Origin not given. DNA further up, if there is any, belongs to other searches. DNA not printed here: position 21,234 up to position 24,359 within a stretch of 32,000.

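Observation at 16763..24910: Extended Type III R-M operon: RadC/JAB, UvrD-Cas4-like helicase-nuclease, Mod and Res as one translationally coupled unit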

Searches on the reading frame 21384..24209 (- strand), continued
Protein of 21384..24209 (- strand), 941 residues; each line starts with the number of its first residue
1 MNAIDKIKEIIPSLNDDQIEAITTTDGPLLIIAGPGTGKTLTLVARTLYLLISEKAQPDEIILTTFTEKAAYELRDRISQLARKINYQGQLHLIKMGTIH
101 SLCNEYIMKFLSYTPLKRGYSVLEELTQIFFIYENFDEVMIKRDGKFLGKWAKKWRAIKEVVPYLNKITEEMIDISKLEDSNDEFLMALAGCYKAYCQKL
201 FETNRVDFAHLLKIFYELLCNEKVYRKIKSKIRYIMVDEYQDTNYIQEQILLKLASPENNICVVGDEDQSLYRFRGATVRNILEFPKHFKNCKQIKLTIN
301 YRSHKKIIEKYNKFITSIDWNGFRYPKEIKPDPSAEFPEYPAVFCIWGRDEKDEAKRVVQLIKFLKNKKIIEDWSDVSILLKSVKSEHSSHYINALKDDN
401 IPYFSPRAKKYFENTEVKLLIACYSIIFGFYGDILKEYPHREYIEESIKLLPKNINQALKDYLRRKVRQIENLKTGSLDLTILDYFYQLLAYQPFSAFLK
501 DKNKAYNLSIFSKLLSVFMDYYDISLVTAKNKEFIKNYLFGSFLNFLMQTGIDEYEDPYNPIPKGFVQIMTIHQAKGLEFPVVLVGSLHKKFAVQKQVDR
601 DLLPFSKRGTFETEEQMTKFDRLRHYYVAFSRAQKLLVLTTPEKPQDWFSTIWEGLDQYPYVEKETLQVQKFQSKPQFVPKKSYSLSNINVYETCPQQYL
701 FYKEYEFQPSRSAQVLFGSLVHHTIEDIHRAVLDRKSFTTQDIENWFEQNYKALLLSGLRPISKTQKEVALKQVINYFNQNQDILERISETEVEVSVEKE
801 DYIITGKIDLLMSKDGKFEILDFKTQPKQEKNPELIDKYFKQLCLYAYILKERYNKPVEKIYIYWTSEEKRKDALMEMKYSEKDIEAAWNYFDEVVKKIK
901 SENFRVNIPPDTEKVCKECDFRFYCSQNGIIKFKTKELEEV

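Call 28: search_protein_families(library=pfam, proteins=[L006:8956-9345:+, L006:9977-12844:+, L006:12832-14640:+, L006:14644-17241:+, L006:17344-18435:+, L006:18428-20680:+, L007:6730-8460:+, L007:9965-12856:+, L007:15507-18014:+, L007:18011-20401:+], max_evalue=0.001)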
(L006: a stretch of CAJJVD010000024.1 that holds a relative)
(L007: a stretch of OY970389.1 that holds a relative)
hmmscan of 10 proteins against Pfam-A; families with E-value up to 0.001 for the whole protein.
L006:8956-9345:+ (129 aa): 2 families
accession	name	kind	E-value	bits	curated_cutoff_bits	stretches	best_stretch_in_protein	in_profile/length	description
PF13240.11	Zn_Ribbon_1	-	1.8e-08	34.3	25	1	102-124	1-23/23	zinc-ribbon domain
PF12773.13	DZR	-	1.1e-05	26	27.3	1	98-127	10-37/45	Double zinc ribbon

L006:9977-12844:+ (955 aa): 7 families
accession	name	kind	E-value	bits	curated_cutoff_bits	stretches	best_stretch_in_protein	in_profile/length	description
PF00580.27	UvrD-helicase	-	7.4e-73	246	23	1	9-286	2-271/271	UvrD/REP helicase N-terminal domain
PF12705.13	PDDEXK_1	-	4.2e-24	86.3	22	1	714-954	5-247/247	PD-(D/E)XK nuclease superfamily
PF13361.12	UvrD_C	-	3e-20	73.4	25.6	2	291-427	1-119/350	UvrD-like helicase C-terminal domain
PF13245.12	AAA_19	-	3.3e-20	73.1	25.1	1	12-271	1-134/134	AAA domain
PF13086.12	AAA_11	-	5.1e-06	26.9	27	1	9-122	3-112/257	AAA domain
PF01930.23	Cas_Cas4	-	1.3e-05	25.8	22.7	1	829-953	52-158/160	Domain of unknown function DUF83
PF13538.12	UvrD_C_2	-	1.5e-05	25.2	27.4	0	590-615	4-29/52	UvrD-like helicase C-terminal domain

L006:12832-14640:+ (602 aa): 1 family
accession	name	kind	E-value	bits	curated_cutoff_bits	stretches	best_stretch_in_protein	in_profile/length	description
PF01555.25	N6_N4_Mtase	-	2.6e-48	165.3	26.7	1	82-357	1-219/221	DNA methylase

L006:14644-17241:+ (865 aa): 2 families
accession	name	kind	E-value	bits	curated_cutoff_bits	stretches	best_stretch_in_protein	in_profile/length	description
PF08722.17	Tn7_TnsA-like_N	-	1.6e-08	35.4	26.5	1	784-853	9-83/85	TnsA-like endonuclease N terminal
PF04851.21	ResIII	-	3.4e-05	24.3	22.5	1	120-321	18-159/164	Type III restriction enzyme, res subunit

L006:17344-18435:+ (363 aa): 8 families
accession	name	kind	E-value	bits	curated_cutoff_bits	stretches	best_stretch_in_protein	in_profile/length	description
PF00004.35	AAA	-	4.9e-25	88.9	21.2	1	117-245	2-130/131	ATPase family associated with various cellular activities (AAA)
PF07728.20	AAA_5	-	3.5e-08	34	22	1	116-238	2-139/139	AAA domain (dynein-related subfamily)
PF13173.12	AAA_14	-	2.2e-06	28.1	27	1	117-189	6-76/129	AAA domain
PF12774.13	AAA_6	-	0.00012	21.7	25.2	0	118-153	37-72/327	Hydrolytic ATP binding site of dynein motor region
PF13191.12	AAA_16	-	0.00017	22.5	32.6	0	99-140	11-51/167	AAA ATPase domain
PF07726.17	AAA_3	-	0.00026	21.3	27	1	116-225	2-111/131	ATPase family associated with various cellular activities (AAA)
PF07724.20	AAA_2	-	0.00028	21.4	27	0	114-189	4-89/166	AAA domain (Cdc48 subfamily)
PF13401.12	AAA_22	-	0.00093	20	27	0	117-149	9-44/130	AAA domain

L006:18428-20680:+ (750 aa): 1 family
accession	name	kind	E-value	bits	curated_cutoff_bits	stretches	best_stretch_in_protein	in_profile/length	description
PF00082.27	Peptidase_S8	-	8.1e-30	104.5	21.8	1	273-539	1-288/288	Subtilase family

L007:6730-8460:+ (576 aa): 2 families
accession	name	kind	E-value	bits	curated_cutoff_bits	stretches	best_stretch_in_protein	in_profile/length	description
PF13946.11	DUF4214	-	9.6e-20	70.9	23.2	1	507-568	4-70/72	Domain of unknown function (DUF4214)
PF05593.20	RHS_repeat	-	1.2e-11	45.2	22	1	5-32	1-28/38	RHS Repeat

L007:9965-12856:+ (963 aa): 8 families
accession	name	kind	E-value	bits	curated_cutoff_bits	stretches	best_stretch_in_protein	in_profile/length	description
PF00580.27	UvrD-helicase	-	1.4e-74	251.7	23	1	13-292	2-271/271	UvrD/REP helicase N-terminal domain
PF12705.13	PDDEXK_1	-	7.9e-21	75.5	22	1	719-961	5-247/247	PD-(D/E)XK nuclease superfamily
PF13361.12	UvrD_C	-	4e-19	69.7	25.6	2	299-432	1-119/350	UvrD-like helicase C-terminal domain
PF13245.12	AAA_19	-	8.3e-18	65.3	25.1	1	18-277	3-134/134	AAA domain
PF13538.12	UvrD_C_2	-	5e-07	29.9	27.4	1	593-610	4-21/52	UvrD-like helicase C-terminal domain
PF13604.12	AAA_30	-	9.2e-06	26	27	0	16-75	6-65/191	AAA domain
PF13086.12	AAA_11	-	6.3e-05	23.3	27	1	18-108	8-93/257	AAA domain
PF01930.23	Cas_Cas4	-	0.0001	22.9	22.7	0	833-960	52-158/160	Domain of unknown function DUF83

L007:15507-18014:+ (835 aa): 4 families
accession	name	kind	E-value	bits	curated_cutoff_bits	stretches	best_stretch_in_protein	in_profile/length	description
PF22590.2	Cas3-like_C_2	-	8e-27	94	27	1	283-384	3-105/106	CRISPR-associated nuclease/helicase Cas3, C-terminal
PF00270.35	DEAD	-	2.2e-15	57.2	26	1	54-219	18-162/167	DEAD/DEAH box helicase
PF00271.37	Helicase_C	-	5.7e-09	36.6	23.5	1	272-384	7-110/110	Helicase conserved C-terminal domain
PF18019.7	Cas3_HD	-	4.5e-07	30.5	23.1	1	611-724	26-135/207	Cas3, HD domain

L007:18011-20401:+ (796 aa): 0 families

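Call 30: search_protein_families(library=ncbifam, proteins=[window:21384-24209:-], max_evalue=0.001)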
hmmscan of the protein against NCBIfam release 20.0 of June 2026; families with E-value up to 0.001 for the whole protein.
window:21384-24209:- (941 aa): 20 families
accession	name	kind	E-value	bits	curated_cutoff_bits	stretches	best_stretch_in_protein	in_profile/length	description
TIGR01073.1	pcrA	equivalog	3.2e-77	260.5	911.2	2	12-427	3-395/725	DNA helicase PcrA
NF008743.0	PRK11773.1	equivalog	1.6e-68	231.7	965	2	7-425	3-396/720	DNA helicase II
TIGR01075.1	uvrD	equivalog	4.6e-65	220.3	1144.45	2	12-422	3-388/715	DNA helicase II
TIGR01074.1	rep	equivalog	6.4e-65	219.7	951.45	1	14-424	2-389/668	DNA helicase Rep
TIGR02785.1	addA_Gpos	equivalog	3.1e-53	181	707.65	5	185-314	337-479/1234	helicase-exonuclease AddAB subunit AddA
NF008172.0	PRK10919.1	equivalog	1.2e-47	162.5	1168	1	14-426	3-392/673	DNA helicase Rep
NF008276.0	PRK11054.1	equivalog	2.4e-39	135.4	543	2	146-316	347-517/684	DNA helicase IV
NF010485.0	PRK13909.1-2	equivalog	3.3e-37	128.2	650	2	159-869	253-903/909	RecB-like helicase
TIGR00609.1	recB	equivalog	5e-35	120.9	696.05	3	202-325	339-464/1175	exodeoxyribonuclease V subunit beta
TIGR02784.1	addA_alphas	equivalog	2.5e-30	105.6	860.75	4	176-318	331-496/1138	double-strand break repair helicase AddA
NF010487.0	PRK13909.1-4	equivalog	4e-29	101.5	759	2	178-501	269-595/924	RecB-like helicase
NF008128.0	PRK10876.1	equivalog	4.8e-16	57.6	1697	1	222-319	368-465/1181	exodeoxyribonuclease V subunit beta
NF010484.0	PRK13909.1-1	equivalog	1.4e-15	56.2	1074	2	207-314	320-434/945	RecB-like helicase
TIGR00372.1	cas4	equivalog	4e-15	56.1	65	1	784-926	45-179/180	CRISPR-associated protein Cas4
NF041254.1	motor_HelR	exception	6.4e-10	37.9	750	1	230-316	517-600/706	RNA polymerase recycling motor ATPase HelR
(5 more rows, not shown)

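Call 35: search_protein_families(library=pfam, proteins=[L008:1464-4706:+], max_evalue=0.001)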
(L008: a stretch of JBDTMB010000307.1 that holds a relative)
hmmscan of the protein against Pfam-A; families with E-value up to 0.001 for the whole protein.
L008:1464-4706:+ (1081 aa): 2 families
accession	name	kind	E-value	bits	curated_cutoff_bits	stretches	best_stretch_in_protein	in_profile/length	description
PF25794.1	SACS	-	5e-13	49.9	32.8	1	77-124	73-122/247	Sacsin domain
PF13020.12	NOV_C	-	2.9e-09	37.3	22.1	1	980-1048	23-89/91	Protein NO VEIN, C-terminal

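Call 48: search_protein_families(library=padloc, proteins=[L006:14644-17241:+, L006:17344-18435:+, L006:18428-20680:+], max_evalue=0.001)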
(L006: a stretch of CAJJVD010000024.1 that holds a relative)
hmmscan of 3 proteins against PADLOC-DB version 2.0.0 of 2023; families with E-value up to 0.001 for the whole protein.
L006:14644-17241:+ (865 aa): 0 families

L006:17344-18435:+ (363 aa): 8 families
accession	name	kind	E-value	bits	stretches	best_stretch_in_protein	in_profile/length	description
PDLC02196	IetA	-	1.3e-37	128.2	1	18-358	5-370/374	-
PDLC04232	IetA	-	6.7e-30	102.6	1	18-274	5-273/330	-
PDLC02195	IetA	-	1.4e-29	101.6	1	114-335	138-352/395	-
PDLC00915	TRIP13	-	1.4e-20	72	1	117-269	67-233/302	TRIP13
PDLC04231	IetA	-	4.1e-18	64.1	1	114-245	118-245/262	-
PDLC00914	TRIP13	-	5.3e-14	50.4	1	116-274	74-241/302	TRIP13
PDLC03838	DolB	-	8.1e-08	29.9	1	226-274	284-332/375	-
PDLC04786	PDC-S01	-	0.00064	16.6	0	117-187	24-99/439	-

L006:18428-20680:+ (750 aa): 9 families
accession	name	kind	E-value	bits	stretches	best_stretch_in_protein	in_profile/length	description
PDLC02197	IetS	-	1.5e-64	216.6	1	249-738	230-748/749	-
PDLC02201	IetS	-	7.8e-49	164.6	1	256-638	235-646/781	-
PDLC02199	IetS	-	5.8e-43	145.1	1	258-714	297-798/826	-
PDLC02202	IetS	-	2.3e-31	106.8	1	246-707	268-744/780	-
PDLC02200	IetS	-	6.4e-28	95.4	1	274-736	268-773/780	-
PDLC04233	IetS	-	1.4e-15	54.4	2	367-416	412-461/855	-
PDLC04234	IetS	-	5.9e-06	22.8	1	369-416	416-463/656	-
PDLC02198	IetS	-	4.3e-05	19.7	0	358-413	343-398/795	-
PDLC03014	subtilase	-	6.4e-05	20.6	1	276-504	174-356/391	-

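Call 59: search_solved_structures(query=window:21384-24209:-, max_evalue=1e-10)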
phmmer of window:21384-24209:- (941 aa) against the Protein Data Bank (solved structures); distinct sequences matched with E-value up to 1e-10: 20.
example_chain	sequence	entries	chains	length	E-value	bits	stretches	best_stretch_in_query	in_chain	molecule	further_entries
1pjr_A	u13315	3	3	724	2.1e-52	181.7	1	8-428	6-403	PCRA | ATP-DEPENDENT HELICASE PCRA | HELICASE PCRA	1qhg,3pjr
2pjr_A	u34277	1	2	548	7.4e-48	166.6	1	8-428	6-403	PROTEIN (HELICASE PCRA)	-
4c2u_A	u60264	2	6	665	3.5e-44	154.5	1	9-381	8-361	DNA HELICASE II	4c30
4c2t_A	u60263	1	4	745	5.3e-44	153.9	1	9-381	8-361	DNA HELICASE II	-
9dci_A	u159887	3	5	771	6e-44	153.7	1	9-426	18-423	ATP-dependent DNA helicase UvrD1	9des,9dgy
3lfu_A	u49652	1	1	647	1.3e-43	152.6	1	9-427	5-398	DNA helicase II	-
2is1_A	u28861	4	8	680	1.4e-43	152.5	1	9-427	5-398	DNA helicase II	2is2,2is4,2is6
1uaa_A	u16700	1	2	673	1.4e-38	136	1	14-427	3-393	PROTEIN (ATP-DEPENDENT DNA HELICASE REP.)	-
1qhh_B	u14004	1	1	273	7.3e-28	100.5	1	189-428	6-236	PROTEIN (PCRA (SUBUNIT))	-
3u44_A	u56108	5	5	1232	5.1e-23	84.5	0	14-129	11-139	ATP-dependent helicase/nuclease subunit A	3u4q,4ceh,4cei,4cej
1qhh_A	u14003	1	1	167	1.7e-17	66.2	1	8-131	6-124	PROTEIN (PCRA (SUBUNIT))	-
6ppu_B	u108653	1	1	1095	2.7e-17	65.5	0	15-83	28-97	UvrD/REP helicase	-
7sjr_B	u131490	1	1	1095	7e-17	64.1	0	15-83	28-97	DNA helicase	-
6ppr_B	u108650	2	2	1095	1.7e-16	62.8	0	15-83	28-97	UvrD/REP helicase | DNA 3'-5' helicase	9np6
6ppj_B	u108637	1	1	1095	2e-16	62.7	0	15-83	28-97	UvrD/REP helicase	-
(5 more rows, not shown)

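Call 73: search_dna_similar(query=window:21384-24209:-, collection=plasmids, mode=protein, max_evalue=1e-50, max_rows=15)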
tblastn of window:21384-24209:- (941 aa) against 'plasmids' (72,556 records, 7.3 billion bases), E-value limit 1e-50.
Records with a match: 30; places in all: 30; records where one place covers at least 80% of the query: 23.
Best place of each record, by identity: <60% 30.
By first word of the organism name: Enterococcus 4; Nitrosomonas 3; Bacillus 3; Phaeobacter 2; Priestia 2; Nostoc 2; Annamia 1; Yoonia 1; Tunicatimonas 1; Spirosoma 1; and 10 more.
By predicted mobility (MOB-suite, as given by PLSDB): non-mobilizable 18; conjugative 6; mobilizable 6.
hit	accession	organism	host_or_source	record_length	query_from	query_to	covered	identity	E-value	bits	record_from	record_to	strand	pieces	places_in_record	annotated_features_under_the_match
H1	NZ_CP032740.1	Enterococcus casseliflavus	Homo sapiens,bile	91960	15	927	97%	37.8%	8e-157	519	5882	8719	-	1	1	ATP-dependent DNA helicase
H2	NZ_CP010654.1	Phaeobacter inhibens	cell culture,zooplankton aquaculture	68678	13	925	97%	37.2%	4e-163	537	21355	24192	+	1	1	ATP-dependent DNA helicase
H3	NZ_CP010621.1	Phaeobacter inhibens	cell culture,cleaning system aquaculture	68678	13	925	97%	37.2%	4e-163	537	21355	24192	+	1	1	ATP-dependent DNA helicase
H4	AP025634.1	Annamia dubia NIES-4383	-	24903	13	925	97%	37.1%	4e-165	543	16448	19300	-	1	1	DNA helicase II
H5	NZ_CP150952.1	Yoonia sp. BS5-3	cell culture,Marine algae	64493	13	925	97%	37.0%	6e-162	533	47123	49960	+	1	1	ATP-dependent DNA helicase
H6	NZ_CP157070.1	Nitrosomonas europaea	cell culture,river sludge effuent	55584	15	934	98%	36.3%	1e-160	530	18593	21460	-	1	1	ATP-dependent DNA helicase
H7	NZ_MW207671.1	Enterococcus faecium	-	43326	15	927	97%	36.6%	3e-152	505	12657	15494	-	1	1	ATP-dependent DNA helicase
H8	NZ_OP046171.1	Enterococcus hirae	-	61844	15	927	97%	36.6%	3e-152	505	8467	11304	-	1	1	ATP-dependent DNA helicase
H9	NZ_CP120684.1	Tunicatimonas pelagia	animal_env,cell culture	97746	11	926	97%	36.4%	2e-161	532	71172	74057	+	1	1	ATP-dependent DNA helicase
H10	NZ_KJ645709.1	Enterococcus faecium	Sus scrofa,feces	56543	15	927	93%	37.6%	9e-70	521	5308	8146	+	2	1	ATP-dependent helicase | PD-(D/E)XK nuclease family protein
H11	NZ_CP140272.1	Priestia megaterium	Single cell,ginseng rhizosphere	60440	16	927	97%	36.2%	5e-150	499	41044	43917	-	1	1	ATP-dependent DNA helicase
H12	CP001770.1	Spirosoma linguale DSM 74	-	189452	15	926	97%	36.0%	3e-165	543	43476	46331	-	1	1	UvrD/REP helicase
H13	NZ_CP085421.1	Priestia megaterium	single cell,soil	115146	18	927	97%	36.0%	3e-148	494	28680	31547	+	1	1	ATP-dependent DNA helicase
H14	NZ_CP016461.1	Blastomonas sp. RAC04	Microbial isolate,Algal phycosphere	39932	15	925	97%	35.5%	6e-161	531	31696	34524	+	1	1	ATP-dependent DNA helicase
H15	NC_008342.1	Nitrosomonas eutropha C91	-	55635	15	925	97%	35.5%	1e-157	521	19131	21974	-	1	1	ATP-dependent DNA helicase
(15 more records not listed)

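Call 74: search_dna_similar(query=window:21384-24209:-, collection=phages, mode=protein, max_evalue=1e-30, max_rows=10)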
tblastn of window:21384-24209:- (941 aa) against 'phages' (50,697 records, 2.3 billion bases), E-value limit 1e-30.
Records with a match: 40; places in all: 40; records where one place covers at least 80% of the query: 1.
Best place of each record, by identity: <60% 40.
By first word of the organism name: Bacteriophage 17; Bacillus 11; Listeria 5; Salmonella 2; Acinetobacter 2; Acutalibacteraceae 1; Staphylococcus 1; Enterococcus 1.
By host as written in the record: - 19; Listeria monocytogenes 5; Bacillus cereus 3; Bacillus megaterium str. ATCC 43725 2; Homo sapiens 2; Bacillus cereus HER1399 2; Bacillus cereus BGSC 6E1 2; Acutalibacteraceae 1; and 4 more.
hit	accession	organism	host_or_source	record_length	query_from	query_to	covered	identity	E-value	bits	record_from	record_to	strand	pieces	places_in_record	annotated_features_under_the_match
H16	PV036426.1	Acutalibacteraceae phage NatCom_11578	Acutalibacteraceae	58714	15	925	97%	36.3%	3e-166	545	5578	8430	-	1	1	DNA helicase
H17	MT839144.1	Bacteriophage sp.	human fecal samples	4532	13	639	67%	29.4%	1e-49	197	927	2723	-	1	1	record has no annotation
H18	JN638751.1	Bacillus phage G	Bacillus megaterium str. ATCC 43725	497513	6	595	63%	29.9%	2e-46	188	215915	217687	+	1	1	299: gp299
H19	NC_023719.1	Bacillus phage G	Bacillus megaterium str. ATCC 43725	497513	6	595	63%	29.9%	2e-46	188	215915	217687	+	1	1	299: DNA helicase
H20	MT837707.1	Bacteriophage sp.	human fecal samples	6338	6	634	67%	27.9%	3e-47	189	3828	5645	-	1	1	record has no annotation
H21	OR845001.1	Staphylococcus phage SA 1306 Kay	Staphylococcus aureus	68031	7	633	67%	27.6%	1e-44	182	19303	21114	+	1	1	record has no annotation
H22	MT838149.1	Bacteriophage sp.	human fecal samples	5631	4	637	67%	27.1%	5e-42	173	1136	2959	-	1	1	record has no annotation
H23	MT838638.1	Bacteriophage sp.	human fecal samples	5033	7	590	62%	28.8%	7e-42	172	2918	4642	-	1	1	record has no annotation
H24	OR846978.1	Listeria phage LM 4-11-1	Listeria monocytogenes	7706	8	586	62%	28.6%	1e-42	175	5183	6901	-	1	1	record has no annotation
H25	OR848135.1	Listeria phage LM 4-14-1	Listeria monocytogenes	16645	8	586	62%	28.6%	2e-42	175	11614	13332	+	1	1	record has no annotation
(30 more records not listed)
